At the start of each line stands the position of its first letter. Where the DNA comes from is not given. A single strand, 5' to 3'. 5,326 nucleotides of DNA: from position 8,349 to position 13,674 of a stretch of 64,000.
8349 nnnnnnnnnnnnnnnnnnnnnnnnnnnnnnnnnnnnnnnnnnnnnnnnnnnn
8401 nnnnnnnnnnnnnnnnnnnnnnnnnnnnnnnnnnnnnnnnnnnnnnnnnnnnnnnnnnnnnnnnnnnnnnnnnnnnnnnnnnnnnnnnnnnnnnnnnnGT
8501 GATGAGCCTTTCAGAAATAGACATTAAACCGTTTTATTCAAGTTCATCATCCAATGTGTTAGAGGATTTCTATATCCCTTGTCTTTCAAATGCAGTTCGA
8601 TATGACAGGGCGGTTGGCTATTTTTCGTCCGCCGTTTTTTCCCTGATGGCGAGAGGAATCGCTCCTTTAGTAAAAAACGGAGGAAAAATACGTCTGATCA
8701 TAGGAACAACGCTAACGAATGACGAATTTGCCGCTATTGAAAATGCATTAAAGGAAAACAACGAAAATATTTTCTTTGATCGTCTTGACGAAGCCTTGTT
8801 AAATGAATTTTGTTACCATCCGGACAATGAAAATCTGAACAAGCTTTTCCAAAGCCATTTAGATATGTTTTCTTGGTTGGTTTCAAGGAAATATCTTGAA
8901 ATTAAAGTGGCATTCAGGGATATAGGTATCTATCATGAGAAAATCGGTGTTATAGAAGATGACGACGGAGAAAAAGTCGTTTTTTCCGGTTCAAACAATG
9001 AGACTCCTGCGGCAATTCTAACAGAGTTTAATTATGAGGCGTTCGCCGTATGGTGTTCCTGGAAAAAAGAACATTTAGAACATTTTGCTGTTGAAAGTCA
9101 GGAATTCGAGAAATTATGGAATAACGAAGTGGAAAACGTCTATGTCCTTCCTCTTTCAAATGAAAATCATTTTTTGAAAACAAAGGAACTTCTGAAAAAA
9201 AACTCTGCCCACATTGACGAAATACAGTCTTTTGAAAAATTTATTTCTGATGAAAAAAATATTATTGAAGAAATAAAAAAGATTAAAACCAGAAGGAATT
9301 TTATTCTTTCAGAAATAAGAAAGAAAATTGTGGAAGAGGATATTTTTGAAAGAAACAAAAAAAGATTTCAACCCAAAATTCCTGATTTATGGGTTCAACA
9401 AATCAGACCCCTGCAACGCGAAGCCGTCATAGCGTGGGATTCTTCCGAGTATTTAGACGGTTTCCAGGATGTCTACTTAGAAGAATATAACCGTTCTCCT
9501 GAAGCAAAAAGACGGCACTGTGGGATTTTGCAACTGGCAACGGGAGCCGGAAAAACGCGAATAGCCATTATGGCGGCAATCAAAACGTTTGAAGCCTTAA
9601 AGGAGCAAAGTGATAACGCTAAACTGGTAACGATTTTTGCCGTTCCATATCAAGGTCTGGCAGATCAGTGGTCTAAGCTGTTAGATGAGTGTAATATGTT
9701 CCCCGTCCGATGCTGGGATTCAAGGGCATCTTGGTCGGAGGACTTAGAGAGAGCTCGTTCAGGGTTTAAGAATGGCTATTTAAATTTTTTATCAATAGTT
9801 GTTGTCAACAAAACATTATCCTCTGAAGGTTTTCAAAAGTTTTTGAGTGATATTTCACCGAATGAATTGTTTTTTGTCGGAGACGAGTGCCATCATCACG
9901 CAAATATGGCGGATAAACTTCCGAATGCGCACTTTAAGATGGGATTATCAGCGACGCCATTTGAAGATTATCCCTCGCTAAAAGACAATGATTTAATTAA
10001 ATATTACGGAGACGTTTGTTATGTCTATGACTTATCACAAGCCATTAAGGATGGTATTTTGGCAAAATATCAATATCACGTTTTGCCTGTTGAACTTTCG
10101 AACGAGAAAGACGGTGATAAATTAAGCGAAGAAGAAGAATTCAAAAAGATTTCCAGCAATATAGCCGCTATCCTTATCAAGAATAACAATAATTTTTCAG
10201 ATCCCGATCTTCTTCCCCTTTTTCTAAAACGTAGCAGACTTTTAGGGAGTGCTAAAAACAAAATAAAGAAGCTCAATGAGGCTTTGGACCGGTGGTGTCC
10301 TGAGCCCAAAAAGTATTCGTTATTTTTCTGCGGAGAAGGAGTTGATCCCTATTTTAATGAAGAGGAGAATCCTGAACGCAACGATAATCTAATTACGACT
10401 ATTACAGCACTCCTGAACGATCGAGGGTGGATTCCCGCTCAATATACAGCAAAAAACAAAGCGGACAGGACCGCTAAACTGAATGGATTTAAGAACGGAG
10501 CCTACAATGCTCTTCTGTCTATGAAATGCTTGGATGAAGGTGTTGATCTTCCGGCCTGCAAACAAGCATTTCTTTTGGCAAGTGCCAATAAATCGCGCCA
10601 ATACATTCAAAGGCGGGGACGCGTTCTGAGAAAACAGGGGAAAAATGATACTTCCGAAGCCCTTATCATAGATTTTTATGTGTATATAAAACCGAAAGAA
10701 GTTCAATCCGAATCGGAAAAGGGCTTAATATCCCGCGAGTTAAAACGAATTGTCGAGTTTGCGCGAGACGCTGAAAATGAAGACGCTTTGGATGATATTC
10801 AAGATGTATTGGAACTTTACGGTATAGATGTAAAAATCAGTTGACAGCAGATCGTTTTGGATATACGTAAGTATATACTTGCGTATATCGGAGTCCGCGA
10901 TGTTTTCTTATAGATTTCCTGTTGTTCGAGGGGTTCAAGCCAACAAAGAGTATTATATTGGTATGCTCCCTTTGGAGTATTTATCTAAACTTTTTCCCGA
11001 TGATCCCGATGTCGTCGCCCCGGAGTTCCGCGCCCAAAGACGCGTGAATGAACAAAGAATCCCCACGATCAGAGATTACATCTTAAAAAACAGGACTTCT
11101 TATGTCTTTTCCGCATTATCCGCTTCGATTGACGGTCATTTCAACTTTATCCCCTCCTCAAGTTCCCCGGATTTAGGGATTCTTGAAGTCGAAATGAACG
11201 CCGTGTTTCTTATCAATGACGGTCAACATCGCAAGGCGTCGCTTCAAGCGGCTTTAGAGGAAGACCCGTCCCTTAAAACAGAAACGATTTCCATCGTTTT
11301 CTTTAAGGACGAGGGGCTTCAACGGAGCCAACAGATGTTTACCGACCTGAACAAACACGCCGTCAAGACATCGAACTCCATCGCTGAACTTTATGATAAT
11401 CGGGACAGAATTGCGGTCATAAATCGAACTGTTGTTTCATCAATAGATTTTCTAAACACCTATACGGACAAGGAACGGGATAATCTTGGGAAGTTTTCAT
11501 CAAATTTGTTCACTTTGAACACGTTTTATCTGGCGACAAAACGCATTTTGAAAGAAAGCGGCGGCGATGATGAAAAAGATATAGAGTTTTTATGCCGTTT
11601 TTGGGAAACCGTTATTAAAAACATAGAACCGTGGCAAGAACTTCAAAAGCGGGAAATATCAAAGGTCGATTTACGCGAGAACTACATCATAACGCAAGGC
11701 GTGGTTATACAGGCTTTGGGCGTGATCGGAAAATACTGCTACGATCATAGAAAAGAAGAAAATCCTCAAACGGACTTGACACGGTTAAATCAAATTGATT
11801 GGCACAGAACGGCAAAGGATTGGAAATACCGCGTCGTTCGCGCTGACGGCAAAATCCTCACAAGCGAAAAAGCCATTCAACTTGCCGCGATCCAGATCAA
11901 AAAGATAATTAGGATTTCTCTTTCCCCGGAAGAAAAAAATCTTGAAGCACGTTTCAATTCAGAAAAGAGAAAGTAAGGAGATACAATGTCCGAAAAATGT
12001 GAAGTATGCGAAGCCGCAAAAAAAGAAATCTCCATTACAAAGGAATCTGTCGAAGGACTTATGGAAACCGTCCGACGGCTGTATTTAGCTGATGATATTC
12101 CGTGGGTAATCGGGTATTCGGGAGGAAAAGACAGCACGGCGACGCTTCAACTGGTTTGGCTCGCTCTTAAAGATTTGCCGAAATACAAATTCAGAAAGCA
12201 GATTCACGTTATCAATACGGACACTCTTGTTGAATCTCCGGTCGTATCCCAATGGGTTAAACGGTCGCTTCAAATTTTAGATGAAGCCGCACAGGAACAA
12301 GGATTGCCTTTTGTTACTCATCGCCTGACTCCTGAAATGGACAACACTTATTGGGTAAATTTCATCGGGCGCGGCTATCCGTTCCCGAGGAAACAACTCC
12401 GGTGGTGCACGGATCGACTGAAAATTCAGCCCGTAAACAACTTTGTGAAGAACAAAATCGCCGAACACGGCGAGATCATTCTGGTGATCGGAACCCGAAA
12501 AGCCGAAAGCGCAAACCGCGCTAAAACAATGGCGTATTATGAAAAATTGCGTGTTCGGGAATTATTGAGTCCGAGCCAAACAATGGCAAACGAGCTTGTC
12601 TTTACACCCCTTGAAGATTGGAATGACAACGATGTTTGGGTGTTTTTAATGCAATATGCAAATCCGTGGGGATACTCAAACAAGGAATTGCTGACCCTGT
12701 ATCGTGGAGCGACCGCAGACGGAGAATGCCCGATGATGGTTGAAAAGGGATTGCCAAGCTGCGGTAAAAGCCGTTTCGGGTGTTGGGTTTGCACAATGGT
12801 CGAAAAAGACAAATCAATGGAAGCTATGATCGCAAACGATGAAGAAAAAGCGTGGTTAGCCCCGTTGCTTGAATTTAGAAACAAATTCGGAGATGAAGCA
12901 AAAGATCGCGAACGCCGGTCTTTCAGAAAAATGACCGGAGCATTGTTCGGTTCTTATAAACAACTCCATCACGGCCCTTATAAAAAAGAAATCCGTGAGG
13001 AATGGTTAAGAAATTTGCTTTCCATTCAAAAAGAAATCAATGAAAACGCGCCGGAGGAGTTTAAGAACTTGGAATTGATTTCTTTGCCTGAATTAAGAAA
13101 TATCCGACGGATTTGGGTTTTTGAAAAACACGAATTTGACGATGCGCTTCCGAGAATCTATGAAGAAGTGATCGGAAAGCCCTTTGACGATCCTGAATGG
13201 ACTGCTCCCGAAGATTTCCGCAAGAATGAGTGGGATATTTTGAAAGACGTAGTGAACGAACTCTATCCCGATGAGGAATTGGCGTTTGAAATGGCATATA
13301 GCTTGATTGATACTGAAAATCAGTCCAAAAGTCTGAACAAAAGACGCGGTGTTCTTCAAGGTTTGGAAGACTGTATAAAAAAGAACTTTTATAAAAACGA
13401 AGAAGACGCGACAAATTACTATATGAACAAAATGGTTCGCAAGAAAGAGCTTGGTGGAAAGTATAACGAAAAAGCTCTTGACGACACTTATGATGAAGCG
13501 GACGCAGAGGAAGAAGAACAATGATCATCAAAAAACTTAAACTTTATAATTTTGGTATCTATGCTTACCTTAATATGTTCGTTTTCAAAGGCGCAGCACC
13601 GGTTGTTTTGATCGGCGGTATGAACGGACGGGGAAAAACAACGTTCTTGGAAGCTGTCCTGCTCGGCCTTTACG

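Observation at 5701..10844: Translationally coupled four-gene module (small ORF, SMC-like ATPase, small ORF, PLD-nuclease/SF2-helicase) directly upstream of and co-oriented with dndBCDEA: candidate phosphorothioate-dependent restriction partner unlike DndFGH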

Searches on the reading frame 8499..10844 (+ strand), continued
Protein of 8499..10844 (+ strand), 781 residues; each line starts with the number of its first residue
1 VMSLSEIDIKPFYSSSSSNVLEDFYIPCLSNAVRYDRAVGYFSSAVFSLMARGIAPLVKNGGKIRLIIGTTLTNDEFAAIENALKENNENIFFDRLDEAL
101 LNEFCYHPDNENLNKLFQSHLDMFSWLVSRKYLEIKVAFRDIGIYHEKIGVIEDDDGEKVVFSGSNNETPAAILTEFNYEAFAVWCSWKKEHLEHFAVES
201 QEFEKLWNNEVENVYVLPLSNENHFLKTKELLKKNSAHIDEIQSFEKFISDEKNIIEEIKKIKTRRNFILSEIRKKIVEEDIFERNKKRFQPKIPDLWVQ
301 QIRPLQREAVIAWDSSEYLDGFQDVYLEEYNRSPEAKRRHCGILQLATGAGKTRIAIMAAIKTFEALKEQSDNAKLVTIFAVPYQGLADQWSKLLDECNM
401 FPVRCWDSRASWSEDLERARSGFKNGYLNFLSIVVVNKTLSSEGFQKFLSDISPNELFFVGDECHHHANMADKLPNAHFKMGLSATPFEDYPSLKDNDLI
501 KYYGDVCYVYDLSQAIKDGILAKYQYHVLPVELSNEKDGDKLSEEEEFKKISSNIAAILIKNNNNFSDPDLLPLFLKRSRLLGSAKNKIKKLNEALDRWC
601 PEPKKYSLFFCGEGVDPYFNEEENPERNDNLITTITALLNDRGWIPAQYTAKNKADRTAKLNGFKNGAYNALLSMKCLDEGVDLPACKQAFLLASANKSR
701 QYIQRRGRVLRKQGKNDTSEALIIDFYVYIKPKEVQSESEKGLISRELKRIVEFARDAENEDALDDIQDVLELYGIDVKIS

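Call 59: search_protein_families(library=padloc, proteins=[L057:2581-4296:+, L057:4324-5226:+, L057:5219-8836:+, L057:8846-9991:+], max_evalue=0.001)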
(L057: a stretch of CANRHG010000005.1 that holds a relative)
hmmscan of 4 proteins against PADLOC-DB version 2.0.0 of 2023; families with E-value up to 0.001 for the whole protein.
L057:2581-4296:+ (571 aa): 7 families
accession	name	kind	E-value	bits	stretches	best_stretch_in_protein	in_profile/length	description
PDLC02510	BrxP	-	1.5e-79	266.1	1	58-569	20-513/779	BrxP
PDLC02662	DndC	-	6e-15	53.2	1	171-335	22-212/481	DndC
PDLC02782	SspD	-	1e-12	46.3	1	177-305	3-131/277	SspD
PDLC02661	DndC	-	1.4e-12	45.4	1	172-334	21-207/468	DndC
PDLC02659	DndC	-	9.8e-09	32.4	1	175-328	30-201/586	DndC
PDLC02660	DndC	-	9.8e-09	32.4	1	175-328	30-201/586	DndC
PDLC03333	MTase_II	-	2.7e-08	30.9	1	139-358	10-244/544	Type II methyltransferase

L057:4324-5226:+ (300 aa): 10 families
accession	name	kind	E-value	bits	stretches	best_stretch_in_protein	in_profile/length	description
PDLC02768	SspB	-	7e-57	191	1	2-279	2-283/295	SspB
PDLC02769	SspB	-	8.6e-55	184.1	1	2-274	2-278/282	SspB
PDLC02766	SspB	-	5.6e-48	161.7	1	1-275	1-282/285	SspB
PDLC02762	SspB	-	2.3e-42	143.3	1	1-290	1-292/293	SspB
PDLC02760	SspB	-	9.6e-38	128.3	1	1-257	2-251/269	SspB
PDLC02764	SspB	-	3.7e-32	109.8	1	3-267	1-262/276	SspB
PDLC02765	SspB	-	6.2e-23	80.3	1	2-276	3-286/292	SspB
PDLC02763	SspB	-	1.1e-21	75.7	1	2-280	6-269/279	SspB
PDLC02767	SspB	-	1.5e-09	35.9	1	2-135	7-139/295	SspB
PDLC02761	SspB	-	8.6e-08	29.8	1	81-224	112-263/340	SspB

L057:5219-8836:+ (1205 aa): 16 families
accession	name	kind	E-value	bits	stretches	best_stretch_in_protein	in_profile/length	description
PDLC02779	SspC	-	9.7e-136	452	2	221-1128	159-1049/1054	SspC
PDLC02781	SspC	-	1.7e-110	368.5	2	234-1158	165-1083/1104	SspC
PDLC02775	SspC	-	1.9e-107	358.3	2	222-1126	170-1055/1064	SspC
PDLC02778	SspC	-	3.5e-94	314.4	2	223-1027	147-940/1053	SspC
PDLC02780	SspC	-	2.3e-90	302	2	223-1036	148-945/1045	SspC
PDLC02774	SspC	-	6.1e-69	230.8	1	220-963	133-869/1065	SspC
PDLC02777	SspC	-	2.2e-63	212.8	2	222-1000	151-919/1097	SspC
PDLC02776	SspC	-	3e-62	208.7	2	242-1130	122-988/1039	SspC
PDLC02770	SspC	-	1.2e-51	173.9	1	225-1127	146-1034/1047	SspC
PDLC02478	BrxC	-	3.8e-42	142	1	214-893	158-840/1108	BrxC-PglY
PDLC02773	SspC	-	2.1e-35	120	1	242-878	151-770/1011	SspC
PDLC02771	SspC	-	4.9e-35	119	2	236-423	172-379/828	SspC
PDLC02772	SspC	-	6.8e-25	85.2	1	224-959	161-910/1123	SspC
PDLC02477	BrxC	-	9.7e-22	74.5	1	18-433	13-417/1419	BrxC-PglY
PDLC02480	BrxC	-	1e-12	44.2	1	28-417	28-404/1389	BrxC-PglY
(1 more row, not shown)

L057:8846-9991:+ (381 aa): 2 families
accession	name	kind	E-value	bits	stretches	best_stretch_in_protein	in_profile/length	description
PDLC02759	SspA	-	3e-41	140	1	3-372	1-364/374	SspA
PDLC02657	DndA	-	3.5e-40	136.5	1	3-371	2-365/372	DndA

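Call 74: search_dna_similar(query=window:8502-10844:+, collection=plasmids, mode=protein, max_rows=12, max_evalue=1e-30)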
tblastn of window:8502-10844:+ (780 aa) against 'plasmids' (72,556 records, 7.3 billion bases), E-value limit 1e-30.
Records with a match: 7; places in all: 7; records where one place covers at least 80% of the query: 4.
Best place of each record, by identity: <60% 7.
By first word of the organism name: Rhizobium 1; Pseudanabaena 1; Ruegeria 1; Pontibrevibacter 1; Halorhabdus 1; Halobaculum 1; Natrinema 1.
By predicted mobility (MOB-suite, as given by PLSDB): non-mobilizable 4; conjugative 2; mobilizable 1.
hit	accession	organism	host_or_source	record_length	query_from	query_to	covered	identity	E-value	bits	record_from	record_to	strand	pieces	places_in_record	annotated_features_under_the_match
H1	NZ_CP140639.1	Rhizobium indigoferae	Indigofera amblyantha,Pure culture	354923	3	747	96%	35.5%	3e-113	386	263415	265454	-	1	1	DEAD/DEAH box helicase family protein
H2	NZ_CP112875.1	Pseudanabaena galeata CCNP1313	-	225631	1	775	99%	29.6%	6e-83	297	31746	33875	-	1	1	DNA phosphorothioation system restriction enzyme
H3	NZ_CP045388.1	Ruegeria sp. THAF33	pure culture,Surface of a polyethylene ...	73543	94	769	87%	27.4%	6e-53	207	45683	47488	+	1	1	DNA phosphorothioation system restriction enzyme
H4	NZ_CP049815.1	Pontibrevibacter nitratireducens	-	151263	94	769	87%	27.2%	8e-53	206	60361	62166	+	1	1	DNA phosphorothioation system restriction enzyme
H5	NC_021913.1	Halorhabdus tiamatea SARL4B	-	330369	341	769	55%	34.7%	2e-53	208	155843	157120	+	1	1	DEAD/DEAH box helicase family protein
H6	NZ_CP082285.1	Halobaculum rubrum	sediment sample,sediment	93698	301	760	59%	31.6%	4e-44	180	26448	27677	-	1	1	DEAD/DEAH box helicase family protein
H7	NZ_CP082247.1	Natrinema sp. SYSU A 869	cell culture,salt lake sediment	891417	341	774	56%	33.2%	4e-45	183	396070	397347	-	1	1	DEAD/DEAH box helicase family protein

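Call 75: get_annotated_region(hit=H2, flank=9000)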
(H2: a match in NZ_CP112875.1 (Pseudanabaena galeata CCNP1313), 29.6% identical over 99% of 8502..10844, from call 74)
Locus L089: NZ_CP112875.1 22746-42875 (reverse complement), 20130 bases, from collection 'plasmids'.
description: Pseudanabaena galeata CCNP1313 plasmid pPg_01, complete sequence
organism: Pseudanabaena galeata CCNP1313 (NCBI taxid 2602720)
taxonomy: Bacteria; Cyanobacteriota; Cyanophyceae; Pseudanabaenales; Pseudanabaenaceae; Pseudanabaena; Pseudanabaena galeata; Pseudanabaena galeata CCNP1313
host: -; source: -; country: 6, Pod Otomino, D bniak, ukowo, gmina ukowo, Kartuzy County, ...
typing (MOB-suite, as given by PLSDB): non-mobilizable
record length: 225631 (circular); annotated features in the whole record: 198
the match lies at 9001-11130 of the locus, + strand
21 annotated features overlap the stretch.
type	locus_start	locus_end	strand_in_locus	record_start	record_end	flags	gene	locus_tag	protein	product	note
CDS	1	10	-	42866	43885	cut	cas7d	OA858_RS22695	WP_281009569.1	type I-D CRISPR-associated protein Cas7/Csc2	-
CDS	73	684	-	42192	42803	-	-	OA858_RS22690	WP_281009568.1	type I restriction enzyme HsdR N-terminal domain-containing protein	-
CDS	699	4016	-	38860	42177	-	cas10d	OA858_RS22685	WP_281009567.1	type I-D CRISPR-associated protein Cas10d/Csc3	-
CDS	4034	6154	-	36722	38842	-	cas3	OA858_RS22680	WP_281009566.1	type I-D CRISPR-associated helicase Cas3'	GO:0043571 - maintenance of CRISPR repeat elements [Evidence IEA]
CDS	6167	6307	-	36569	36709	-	-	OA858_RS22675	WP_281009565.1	hypothetical protein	-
CDS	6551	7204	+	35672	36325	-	-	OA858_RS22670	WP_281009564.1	Uma2 family endonuclease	-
CDS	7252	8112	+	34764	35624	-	-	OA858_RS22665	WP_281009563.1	WYL domain-containing protein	-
CDS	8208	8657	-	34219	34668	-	-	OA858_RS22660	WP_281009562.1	VOC family protein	-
CDS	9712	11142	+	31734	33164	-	-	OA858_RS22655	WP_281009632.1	DNA phosphorothioation system restriction enzyme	-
CDS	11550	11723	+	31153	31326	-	-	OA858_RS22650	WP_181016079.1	hypothetical protein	-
CDS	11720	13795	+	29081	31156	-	-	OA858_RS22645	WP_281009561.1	AAA family ATPase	GO:0006302 - double-strand break repair [Evidence IEA]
CDS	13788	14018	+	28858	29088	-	-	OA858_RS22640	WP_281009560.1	Uma2 family endonuclease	-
CDS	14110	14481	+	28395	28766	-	-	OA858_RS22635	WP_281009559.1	nucleotidyltransferase domain-containing protein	-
CDS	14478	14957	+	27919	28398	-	-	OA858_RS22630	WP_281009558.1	hypothetical protein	-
CDS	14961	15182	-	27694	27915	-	-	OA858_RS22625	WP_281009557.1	hypothetical protein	-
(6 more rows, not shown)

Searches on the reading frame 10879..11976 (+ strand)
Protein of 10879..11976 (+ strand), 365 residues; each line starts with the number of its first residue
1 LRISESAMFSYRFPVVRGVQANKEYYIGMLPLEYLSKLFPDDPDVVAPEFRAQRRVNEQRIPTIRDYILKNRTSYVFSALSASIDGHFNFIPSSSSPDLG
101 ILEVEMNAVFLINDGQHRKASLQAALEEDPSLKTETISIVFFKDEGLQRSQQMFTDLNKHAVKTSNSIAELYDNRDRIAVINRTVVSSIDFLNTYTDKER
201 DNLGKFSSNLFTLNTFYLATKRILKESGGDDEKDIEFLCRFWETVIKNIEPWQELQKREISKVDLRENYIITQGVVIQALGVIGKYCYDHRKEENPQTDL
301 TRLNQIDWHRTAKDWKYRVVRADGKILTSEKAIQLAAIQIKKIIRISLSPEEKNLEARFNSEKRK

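Call 3: search_protein_families(library=padloc, proteins=[window:10879-11976:+], max_evalue=0.01)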
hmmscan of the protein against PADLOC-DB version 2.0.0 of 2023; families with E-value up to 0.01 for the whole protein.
window:10879-11976:+ (365 aa): 1 family
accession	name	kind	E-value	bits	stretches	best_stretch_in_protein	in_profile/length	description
PDLC02658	DndB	-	8.3e-125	414.5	1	9-358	3-355/356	DndB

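Call 4: search_protein_families(library=pfam, proteins=[window:10879-11976:+], max_evalue=0.01)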
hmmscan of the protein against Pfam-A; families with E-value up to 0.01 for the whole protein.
window:10879-11976:+ (365 aa): 1 family
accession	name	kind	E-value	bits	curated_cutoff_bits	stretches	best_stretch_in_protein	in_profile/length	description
PF14072.11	DndB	-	5.4e-112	374.6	29.1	1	13-345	1-336/338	DNA-sulfur modification-associated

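Call 5: search_protein_families(library=ncbifam, proteins=[window:10879-11976:+], max_evalue=0.01)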
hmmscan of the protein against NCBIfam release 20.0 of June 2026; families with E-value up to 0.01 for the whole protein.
window:10879-11976:+ (365 aa): 2 families
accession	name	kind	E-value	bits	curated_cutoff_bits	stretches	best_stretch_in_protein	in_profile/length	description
TIGR03233.1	DNA_S_dndB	equivalog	3.4e-119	398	328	1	9-359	2-355/355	DNA sulfur modification protein DndB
TIGR03187.1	DGQHR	domain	1.8e-68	231.2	58.85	1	15-285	1-273/276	DGQHR domain-containing protein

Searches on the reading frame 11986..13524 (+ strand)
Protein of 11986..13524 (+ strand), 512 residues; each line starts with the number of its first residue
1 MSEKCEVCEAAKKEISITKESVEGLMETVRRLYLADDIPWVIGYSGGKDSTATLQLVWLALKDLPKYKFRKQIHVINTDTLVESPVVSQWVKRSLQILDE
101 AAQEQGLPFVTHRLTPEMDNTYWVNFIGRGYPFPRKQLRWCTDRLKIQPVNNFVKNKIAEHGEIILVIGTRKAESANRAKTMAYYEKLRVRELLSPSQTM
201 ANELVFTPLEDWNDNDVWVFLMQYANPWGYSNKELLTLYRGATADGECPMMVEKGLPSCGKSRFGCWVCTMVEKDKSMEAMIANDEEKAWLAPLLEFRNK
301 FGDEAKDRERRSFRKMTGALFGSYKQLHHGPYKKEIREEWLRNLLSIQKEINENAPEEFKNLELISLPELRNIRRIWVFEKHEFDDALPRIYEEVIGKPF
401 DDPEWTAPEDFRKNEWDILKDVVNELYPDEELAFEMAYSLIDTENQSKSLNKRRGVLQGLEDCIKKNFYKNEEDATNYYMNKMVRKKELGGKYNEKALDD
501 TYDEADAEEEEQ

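Call 3: search_protein_families(library=padloc, proteins=[window:11986-13524:+], max_evalue=0.01)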
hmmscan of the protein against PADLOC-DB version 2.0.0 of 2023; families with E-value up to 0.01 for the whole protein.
window:11986-13524:+ (512 aa): 7 families
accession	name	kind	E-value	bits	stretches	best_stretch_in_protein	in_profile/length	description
PDLC02662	DndC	-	2.7e-180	598.5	1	16-481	5-468/481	DndC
PDLC02661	DndC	-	2.3e-148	493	1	19-473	4-460/468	DndC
PDLC02659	DndC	-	1e-103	346.1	2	26-327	17-340/586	DndC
PDLC02660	DndC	-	1e-103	346.1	2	26-327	17-340/586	DndC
PDLC03333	MTase_II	-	2.4e-100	334.7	1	26-473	31-491/544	Type II methyltransferase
PDLC02510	BrxP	-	6.1e-14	49.2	1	40-223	135-292/779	BrxP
PDLC02782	SspD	-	7.7e-13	46.8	1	41-184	3-127/277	SspD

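Call 4: search_protein_families(library=pfam, proteins=[window:11986-13524:+], max_evalue=0.01)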
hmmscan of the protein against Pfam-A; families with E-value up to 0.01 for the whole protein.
window:11986-13524:+ (512 aa): 1 family
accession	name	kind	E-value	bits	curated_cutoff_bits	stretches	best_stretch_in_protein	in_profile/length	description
PF01507.26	PAPS_reduct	-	6e-10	39.8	22.5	1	41-223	3-151/175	Phosphoadenosine phosphosulfate reductase domain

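Call 5: search_protein_families(library=ncbifam, proteins=[window:11986-13524:+], max_evalue=0.01)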
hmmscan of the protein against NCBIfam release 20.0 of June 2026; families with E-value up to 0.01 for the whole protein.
window:11986-13524:+ (512 aa): 8 families
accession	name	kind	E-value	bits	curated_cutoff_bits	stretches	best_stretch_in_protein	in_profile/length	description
NF005316.0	PRK06850.1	equivalog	4.5e-184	612.9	536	1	18-489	10-478/505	hypothetical protein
TIGR03183.1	DNA_S_dndC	equivalog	7.8e-181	601.8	290.4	1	26-467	2-447/447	DNA phosphorothioation system sulfurtransferase DndC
NF006351.0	PRK08576.1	equivalog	1.3e-12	47.1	290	1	36-222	233-379/436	hypothetical protein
NF010366.0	PRK13795.1-1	equivalog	6.2e-12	44.5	745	1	29-222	258-421/667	hypothetical protein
NF010368.0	PRK13795.1-3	equivalog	7.5e-12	44.3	588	1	17-228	227-404/635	hypothetical protein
NF006327.0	PRK08557.1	equivalog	1.1e-11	44.2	366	1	9-222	153-332/415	hypothetical protein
NF010367.0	PRK13795.1-2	equivalog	3.4e-11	42.3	456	1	17-227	222-398/584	hypothetical protein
NF010369.0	PRK13795.1-4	equivalog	2.2e-09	36.1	1086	1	18-222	232-406/633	hypothetical protein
